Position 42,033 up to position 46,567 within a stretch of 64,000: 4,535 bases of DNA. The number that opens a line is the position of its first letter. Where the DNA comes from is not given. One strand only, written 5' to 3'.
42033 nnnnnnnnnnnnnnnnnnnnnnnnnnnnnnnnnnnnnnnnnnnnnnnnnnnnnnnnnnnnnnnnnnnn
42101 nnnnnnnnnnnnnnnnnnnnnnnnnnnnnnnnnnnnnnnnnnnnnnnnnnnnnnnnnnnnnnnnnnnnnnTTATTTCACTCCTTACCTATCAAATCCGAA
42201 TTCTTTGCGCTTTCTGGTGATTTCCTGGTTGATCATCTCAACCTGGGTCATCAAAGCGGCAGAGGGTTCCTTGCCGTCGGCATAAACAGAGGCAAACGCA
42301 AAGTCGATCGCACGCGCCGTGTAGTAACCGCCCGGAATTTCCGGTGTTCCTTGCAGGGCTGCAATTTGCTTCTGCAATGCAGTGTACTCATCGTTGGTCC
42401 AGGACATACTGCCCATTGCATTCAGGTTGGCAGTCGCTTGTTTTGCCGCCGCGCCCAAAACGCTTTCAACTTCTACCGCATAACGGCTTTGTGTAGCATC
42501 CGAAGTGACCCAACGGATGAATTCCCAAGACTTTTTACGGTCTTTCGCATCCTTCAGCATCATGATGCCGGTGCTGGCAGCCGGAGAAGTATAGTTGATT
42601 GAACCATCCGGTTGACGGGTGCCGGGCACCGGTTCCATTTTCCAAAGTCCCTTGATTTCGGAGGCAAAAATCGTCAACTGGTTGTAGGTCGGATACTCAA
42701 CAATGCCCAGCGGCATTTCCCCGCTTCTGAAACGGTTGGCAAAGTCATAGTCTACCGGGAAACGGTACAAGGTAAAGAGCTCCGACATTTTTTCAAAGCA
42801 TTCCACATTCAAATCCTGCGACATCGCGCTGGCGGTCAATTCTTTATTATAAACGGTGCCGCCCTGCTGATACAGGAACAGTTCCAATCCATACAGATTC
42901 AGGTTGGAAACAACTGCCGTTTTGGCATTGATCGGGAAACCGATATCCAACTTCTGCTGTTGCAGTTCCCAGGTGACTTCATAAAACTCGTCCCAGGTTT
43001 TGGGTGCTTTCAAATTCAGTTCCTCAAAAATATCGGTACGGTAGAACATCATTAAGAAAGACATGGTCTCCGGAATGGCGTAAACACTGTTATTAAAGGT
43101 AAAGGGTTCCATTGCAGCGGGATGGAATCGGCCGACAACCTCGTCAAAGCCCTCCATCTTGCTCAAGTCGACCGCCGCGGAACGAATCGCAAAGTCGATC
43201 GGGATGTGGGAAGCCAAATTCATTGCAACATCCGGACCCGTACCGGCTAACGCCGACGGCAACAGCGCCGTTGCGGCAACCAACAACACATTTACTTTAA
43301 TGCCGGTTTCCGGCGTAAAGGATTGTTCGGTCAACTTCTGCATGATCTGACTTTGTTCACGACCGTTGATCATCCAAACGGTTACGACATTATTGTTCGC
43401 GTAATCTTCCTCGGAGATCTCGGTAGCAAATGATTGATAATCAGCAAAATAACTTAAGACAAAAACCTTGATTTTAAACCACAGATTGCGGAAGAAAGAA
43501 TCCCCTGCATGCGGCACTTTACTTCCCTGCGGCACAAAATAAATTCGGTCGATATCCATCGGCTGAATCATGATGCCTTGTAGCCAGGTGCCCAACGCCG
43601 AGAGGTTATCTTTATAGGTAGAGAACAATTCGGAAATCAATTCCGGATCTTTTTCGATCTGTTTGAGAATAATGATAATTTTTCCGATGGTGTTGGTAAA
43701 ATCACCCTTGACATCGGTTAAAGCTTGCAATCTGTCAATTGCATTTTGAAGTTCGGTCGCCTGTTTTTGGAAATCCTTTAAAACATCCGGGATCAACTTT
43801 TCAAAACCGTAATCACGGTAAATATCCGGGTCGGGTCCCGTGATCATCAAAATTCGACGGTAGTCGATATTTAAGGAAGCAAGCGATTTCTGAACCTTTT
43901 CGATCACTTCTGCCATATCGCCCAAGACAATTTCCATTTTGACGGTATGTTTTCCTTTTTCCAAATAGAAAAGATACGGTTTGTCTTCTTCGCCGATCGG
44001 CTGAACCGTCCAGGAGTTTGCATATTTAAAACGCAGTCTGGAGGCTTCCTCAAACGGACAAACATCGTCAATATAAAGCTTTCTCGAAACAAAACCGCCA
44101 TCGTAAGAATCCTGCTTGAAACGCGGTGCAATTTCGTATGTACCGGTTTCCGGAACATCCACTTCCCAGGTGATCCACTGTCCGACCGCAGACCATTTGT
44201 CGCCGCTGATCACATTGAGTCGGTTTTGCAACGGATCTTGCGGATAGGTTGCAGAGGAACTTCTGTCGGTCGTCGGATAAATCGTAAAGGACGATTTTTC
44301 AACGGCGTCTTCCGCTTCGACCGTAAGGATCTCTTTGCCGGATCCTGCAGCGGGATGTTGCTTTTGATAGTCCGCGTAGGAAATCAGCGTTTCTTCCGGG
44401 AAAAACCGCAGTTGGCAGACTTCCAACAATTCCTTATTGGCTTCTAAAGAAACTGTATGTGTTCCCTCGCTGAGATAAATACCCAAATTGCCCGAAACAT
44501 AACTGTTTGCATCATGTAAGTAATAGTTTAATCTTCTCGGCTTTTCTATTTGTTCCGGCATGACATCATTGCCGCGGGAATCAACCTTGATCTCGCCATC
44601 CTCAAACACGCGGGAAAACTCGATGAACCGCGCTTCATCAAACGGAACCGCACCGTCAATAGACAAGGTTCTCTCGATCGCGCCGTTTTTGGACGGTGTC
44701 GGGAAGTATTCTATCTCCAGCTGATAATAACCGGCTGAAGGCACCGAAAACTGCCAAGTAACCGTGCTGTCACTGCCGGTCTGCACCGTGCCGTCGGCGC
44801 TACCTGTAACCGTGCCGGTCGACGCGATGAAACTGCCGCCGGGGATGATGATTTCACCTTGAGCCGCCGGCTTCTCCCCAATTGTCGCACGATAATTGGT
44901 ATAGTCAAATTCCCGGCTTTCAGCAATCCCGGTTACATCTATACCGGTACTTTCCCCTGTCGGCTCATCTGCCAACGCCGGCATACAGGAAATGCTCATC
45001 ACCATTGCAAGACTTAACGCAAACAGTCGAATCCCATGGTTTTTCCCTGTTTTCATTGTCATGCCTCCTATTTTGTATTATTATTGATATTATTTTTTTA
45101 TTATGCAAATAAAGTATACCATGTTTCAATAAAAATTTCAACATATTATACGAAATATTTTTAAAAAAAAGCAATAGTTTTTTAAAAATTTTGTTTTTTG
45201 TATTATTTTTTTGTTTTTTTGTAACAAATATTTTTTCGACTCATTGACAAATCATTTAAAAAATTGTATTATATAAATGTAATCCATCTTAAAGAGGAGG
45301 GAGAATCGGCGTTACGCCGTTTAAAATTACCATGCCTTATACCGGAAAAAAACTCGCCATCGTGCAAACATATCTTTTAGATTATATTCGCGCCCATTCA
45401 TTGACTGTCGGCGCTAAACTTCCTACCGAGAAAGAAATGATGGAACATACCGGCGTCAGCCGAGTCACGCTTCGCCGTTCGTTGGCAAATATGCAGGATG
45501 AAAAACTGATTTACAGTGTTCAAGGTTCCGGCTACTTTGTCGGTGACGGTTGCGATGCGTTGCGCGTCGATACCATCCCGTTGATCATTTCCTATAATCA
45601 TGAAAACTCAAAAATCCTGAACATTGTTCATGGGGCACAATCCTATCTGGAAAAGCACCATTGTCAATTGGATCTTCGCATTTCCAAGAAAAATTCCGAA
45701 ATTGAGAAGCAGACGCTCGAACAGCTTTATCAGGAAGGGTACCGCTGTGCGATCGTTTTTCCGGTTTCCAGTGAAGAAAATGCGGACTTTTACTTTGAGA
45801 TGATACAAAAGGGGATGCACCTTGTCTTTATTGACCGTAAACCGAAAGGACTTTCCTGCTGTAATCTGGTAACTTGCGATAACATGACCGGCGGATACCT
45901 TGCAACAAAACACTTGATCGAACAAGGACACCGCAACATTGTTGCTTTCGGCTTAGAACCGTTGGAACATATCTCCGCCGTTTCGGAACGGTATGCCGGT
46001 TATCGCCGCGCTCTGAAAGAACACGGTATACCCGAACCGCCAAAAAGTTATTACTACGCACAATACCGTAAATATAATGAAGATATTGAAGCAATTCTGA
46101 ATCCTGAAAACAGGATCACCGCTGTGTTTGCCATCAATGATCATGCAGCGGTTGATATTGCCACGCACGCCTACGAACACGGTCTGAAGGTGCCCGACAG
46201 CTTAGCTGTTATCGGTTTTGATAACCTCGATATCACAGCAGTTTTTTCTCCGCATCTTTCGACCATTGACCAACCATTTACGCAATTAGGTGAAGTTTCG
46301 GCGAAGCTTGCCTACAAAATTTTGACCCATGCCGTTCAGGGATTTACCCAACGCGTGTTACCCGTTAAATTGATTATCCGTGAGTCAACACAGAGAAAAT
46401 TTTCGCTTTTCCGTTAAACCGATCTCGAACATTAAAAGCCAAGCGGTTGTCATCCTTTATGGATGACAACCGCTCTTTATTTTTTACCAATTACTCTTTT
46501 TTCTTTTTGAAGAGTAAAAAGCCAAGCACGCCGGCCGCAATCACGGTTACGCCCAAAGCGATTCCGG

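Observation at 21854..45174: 23-kb, 12-gene Gram-positive polysaccharide-utilisation operon whose extracellular components are all poorly characterised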

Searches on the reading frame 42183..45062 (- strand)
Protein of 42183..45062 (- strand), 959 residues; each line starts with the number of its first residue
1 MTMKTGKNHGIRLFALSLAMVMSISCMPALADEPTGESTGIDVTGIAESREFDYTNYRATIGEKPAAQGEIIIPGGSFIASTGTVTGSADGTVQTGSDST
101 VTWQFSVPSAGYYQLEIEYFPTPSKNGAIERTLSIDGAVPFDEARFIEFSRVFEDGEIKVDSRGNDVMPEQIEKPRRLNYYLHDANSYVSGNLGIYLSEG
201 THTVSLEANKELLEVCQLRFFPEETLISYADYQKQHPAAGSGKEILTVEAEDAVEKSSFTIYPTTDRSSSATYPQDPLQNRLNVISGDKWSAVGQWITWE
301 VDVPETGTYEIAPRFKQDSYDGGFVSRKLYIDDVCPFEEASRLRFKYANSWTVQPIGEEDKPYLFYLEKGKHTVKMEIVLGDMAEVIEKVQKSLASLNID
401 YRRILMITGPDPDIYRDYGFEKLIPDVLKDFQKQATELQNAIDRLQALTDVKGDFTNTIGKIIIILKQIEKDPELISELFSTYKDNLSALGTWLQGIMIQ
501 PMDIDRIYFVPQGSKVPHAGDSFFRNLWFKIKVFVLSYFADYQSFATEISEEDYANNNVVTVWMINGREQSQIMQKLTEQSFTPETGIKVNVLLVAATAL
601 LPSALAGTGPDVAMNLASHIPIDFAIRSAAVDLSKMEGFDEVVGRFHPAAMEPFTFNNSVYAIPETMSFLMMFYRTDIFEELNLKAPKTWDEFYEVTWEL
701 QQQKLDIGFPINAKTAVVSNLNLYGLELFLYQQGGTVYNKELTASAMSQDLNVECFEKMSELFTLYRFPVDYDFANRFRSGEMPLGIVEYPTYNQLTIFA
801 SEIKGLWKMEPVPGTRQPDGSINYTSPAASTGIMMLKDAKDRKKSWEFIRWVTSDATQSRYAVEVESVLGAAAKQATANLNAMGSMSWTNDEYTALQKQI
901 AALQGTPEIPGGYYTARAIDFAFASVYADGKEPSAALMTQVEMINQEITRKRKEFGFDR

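Call 3: search_protein_families(library=pfam, proteins=[window:42183-45062:-], max_evalue=0.01)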
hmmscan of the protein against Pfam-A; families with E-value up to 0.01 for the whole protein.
window:42183-45062:- (959 aa): 4 families
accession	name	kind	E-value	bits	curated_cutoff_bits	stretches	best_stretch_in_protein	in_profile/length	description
PF01547.30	SBP_bac_1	-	3.2e-22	80.4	26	1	572-858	8-306/307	Bacterial extracellular solute-binding protein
PF13416.11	SBP_bac_8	-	7.3e-18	65.8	27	1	581-862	5-253/279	Bacterial extracellular solute-binding protein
PF25275.1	Golvesin_C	-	7.9e-05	23.2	31.6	0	97-125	39-67/132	Golvesin C-terminal domain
PF16990.11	CBM_35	-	0.00031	21.5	28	0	89-139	24-73/121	Carbohydrate binding module (family 35)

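Call 22: search_protein_families(library=ncbifam, proteins=[window:42183-45062:-], max_evalue=0.01)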
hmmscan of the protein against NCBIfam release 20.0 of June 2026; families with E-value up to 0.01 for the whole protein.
window:42183-45062:- (959 aa): 3 families
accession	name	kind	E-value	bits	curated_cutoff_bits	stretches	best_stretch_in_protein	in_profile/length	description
NF053763.1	ABCarbgalBndGanS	equivalog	5e-08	32.1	700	1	603-704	85-180/420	galactooligosaccharide ABC transporter substrate-binding protein GanS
TIGR03851.1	chitin_NgcE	equivalog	2.6e-05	23.4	399.65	1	585-703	69-196/450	N-acetylglucosamine/diacetylchitobiose ABC transporter substrate-binding protein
TIGR03850.1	bind_CPR_0540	equivalog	2.7e-05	23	299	1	651-699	143-190/437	carbohydrate ABC transporter substrate-binding protein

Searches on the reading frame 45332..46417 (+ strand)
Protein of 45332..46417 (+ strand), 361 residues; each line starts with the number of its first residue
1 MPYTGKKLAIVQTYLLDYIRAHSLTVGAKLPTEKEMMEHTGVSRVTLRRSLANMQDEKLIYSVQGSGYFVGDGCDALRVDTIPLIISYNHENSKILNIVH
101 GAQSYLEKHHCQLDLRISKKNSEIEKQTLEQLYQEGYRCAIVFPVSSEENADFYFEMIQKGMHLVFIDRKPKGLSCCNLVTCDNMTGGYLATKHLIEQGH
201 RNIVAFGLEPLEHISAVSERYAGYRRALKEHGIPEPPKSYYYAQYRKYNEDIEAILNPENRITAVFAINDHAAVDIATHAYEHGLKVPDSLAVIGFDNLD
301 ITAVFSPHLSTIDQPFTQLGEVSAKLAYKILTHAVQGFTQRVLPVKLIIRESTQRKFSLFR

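Call 8: search_protein_families(library=pfam, proteins=[window:45332-46417:+], max_evalue=0.01)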
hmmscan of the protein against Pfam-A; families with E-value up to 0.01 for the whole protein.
window:45332-46417:+ (361 aa): 8 families
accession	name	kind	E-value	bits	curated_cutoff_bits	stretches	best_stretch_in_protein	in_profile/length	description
PF13377.12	Peripla_BP_3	-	6.4e-30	104.9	26.5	1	193-353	2-167/167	Periplasmic binding protein-like domain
PF00532.27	Peripla_BP_1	-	3.5e-19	69.8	22.2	1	84-349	6-279/281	Periplasmic binding proteins and sugar binding domain of LacI family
PF00392.27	GntR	-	8.3e-13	48.2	27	1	13-70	7-64/64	Bacterial regulatory proteins, gntR family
PF13407.12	Peripla_BP_4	-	1.1e-12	48.5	35.1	1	98-332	16-255/258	Periplasmic binding protein domain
PF08279.18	HTH_11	-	0.00031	21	25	1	34-68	19-54/55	HTH domain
PF13545.12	HTH_Crp_2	-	0.00062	20.1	27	1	29-65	20-56/70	Crp-like helix-turn-helix domain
PF25213.1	HVO_A0261_N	-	0.0012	19.1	35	1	32-68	26-61/86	HVO_A0261 N-terminal domain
PF19890.4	DUF6363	-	0.0033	17.7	26.4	0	121-140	44-63/75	Domain of unknown function (DUF6363)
